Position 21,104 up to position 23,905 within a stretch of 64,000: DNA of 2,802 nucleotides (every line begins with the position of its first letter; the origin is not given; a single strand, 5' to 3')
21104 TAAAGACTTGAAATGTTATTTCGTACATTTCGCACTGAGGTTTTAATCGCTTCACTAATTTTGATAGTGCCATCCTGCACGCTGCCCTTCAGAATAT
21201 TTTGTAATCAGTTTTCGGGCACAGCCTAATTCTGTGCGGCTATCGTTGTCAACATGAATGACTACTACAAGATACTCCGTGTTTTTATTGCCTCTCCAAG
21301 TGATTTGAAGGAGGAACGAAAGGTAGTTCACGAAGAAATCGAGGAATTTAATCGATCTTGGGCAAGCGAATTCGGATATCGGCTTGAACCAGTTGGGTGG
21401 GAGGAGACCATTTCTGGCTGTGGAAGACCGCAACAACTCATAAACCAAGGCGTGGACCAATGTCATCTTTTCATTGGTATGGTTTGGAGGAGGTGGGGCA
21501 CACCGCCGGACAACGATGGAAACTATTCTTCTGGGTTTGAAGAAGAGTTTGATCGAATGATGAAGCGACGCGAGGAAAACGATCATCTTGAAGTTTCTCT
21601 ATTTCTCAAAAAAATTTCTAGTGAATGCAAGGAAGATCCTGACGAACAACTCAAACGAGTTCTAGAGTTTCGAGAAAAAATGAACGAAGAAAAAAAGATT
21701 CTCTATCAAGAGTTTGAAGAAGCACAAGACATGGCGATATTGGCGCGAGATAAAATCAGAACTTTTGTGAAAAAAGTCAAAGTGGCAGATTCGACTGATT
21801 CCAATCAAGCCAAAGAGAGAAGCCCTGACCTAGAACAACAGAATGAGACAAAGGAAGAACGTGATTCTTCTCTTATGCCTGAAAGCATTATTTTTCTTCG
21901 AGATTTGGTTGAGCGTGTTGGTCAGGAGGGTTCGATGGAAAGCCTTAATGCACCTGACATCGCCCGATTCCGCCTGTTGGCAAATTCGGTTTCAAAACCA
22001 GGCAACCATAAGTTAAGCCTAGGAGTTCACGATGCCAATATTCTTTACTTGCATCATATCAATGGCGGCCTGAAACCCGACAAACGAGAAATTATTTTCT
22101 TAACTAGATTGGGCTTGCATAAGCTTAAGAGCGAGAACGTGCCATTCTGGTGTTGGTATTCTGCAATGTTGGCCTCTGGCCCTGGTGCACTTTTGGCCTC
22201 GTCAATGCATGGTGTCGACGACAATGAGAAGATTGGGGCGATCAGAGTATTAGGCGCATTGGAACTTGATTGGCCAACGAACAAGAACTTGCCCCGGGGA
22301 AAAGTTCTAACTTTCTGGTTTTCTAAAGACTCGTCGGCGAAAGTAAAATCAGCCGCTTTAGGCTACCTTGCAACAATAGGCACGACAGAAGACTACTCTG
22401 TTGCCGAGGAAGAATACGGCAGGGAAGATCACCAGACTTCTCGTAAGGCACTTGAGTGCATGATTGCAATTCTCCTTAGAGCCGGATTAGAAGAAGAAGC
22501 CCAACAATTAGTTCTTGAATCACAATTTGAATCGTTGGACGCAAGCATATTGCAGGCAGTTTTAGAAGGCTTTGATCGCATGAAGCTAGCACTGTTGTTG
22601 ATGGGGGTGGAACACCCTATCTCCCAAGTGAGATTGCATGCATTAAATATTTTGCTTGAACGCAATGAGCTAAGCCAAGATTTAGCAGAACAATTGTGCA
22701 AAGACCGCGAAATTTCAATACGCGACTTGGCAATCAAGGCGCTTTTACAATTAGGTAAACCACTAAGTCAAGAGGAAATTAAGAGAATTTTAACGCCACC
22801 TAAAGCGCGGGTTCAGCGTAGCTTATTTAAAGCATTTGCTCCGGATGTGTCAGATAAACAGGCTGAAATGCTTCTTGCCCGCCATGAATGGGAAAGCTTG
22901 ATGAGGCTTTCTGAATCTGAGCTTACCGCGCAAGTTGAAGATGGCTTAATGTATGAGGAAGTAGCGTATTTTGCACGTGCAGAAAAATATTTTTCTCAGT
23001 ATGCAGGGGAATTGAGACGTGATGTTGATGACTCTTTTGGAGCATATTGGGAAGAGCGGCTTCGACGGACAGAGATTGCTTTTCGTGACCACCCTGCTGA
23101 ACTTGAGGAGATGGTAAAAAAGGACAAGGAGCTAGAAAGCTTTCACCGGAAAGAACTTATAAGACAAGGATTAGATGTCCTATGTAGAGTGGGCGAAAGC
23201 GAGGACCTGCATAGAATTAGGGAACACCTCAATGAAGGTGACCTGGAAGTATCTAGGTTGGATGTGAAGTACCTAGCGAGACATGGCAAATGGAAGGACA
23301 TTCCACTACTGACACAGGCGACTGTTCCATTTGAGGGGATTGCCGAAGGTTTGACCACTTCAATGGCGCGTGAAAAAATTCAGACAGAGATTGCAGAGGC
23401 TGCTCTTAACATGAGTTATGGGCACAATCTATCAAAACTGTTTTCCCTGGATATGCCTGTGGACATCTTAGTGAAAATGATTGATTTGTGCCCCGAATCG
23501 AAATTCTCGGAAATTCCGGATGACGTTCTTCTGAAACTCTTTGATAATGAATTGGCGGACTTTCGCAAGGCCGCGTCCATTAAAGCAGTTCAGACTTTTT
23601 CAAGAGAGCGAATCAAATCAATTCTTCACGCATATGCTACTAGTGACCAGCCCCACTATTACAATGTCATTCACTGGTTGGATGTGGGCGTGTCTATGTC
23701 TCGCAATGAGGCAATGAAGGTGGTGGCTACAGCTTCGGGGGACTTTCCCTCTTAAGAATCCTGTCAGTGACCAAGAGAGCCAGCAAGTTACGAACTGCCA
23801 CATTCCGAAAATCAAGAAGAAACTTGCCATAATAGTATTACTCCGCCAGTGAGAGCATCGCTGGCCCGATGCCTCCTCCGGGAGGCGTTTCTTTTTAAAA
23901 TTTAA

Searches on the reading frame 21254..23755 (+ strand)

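Call 3: search_protein_families(library=pfam, proteins=[window:21254-23755:+], max_evalue=1)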
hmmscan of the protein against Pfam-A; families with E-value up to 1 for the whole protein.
window:21254-23755:+ (833 aa): 4 families
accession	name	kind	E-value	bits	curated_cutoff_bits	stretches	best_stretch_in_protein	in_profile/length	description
PF13271.11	DUF4062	-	2.1e-10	41.1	24.7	1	9-100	1-80/82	Domain of unknown function (DUF4062)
PF13646.12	HEAT_2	-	2.1e-06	28.4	27.7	1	452-524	8-83/88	HEAT repeats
PF02985.28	HEAT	-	0.012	16.2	23.5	0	479-502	6-29/31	HEAT repeat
PF02352.20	Decorin_bind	-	0.089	13.5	24.6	1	92-149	79-136/141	Decorin binding protein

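Call 4: search_protein_families(library=padloc, proteins=[window:21254-23755:+], max_evalue=1)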
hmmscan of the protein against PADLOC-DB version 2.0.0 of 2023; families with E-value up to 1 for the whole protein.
window:21254-23755:+ (833 aa): 2 families
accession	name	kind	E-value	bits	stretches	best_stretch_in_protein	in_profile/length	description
PDLC05050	PDC-S60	-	8e-27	91.9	1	6-181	3-176/906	-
PDLC03759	RT_UG21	-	0.014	12.1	1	354-405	420-471/503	DRT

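Call 5: search_protein_families(library=ncbifam, proteins=[window:21254-23755:+], max_evalue=1)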
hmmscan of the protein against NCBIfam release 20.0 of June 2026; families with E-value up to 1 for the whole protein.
window:21254-23755:+ (833 aa): 1 family
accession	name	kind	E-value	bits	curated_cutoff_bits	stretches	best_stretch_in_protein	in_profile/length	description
TIGR02305.1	HpaG-N-term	equivalog_domain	0.095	12.2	228.65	1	341-416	53-130/205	4-hydroxyphenylacetate degradation bifunctional isomerase/decarboxylase, N-terminal subunit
